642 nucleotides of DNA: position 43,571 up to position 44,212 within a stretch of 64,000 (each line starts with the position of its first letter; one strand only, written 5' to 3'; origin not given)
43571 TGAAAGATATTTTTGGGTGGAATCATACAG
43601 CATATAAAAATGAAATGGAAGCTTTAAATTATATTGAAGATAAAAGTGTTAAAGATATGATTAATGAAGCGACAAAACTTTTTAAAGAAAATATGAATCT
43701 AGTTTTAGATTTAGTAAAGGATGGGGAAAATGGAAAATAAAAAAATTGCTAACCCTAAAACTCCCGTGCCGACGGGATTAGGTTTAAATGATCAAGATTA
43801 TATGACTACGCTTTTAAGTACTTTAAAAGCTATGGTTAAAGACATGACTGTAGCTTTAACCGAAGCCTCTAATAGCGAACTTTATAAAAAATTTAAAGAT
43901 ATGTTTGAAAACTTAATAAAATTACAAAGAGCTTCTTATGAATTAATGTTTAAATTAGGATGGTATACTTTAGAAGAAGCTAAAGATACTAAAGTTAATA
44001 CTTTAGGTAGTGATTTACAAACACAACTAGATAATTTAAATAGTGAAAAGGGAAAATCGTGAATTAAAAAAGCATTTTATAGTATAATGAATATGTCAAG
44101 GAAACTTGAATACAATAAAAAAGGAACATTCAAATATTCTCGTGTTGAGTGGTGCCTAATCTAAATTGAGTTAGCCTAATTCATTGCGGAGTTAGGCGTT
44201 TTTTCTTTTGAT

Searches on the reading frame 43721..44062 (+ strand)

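Call 14: search_protein_families(library=pfam, proteins=[window:43721-44062:+])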
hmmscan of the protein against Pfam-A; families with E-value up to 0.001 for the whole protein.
window:43721-44062:+ (113 aa): 1 family
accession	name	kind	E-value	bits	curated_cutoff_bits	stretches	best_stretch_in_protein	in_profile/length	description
PF07875.18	Coat_F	-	4.1e-15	56.2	25.7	1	23-84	1-62/63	Coat F domain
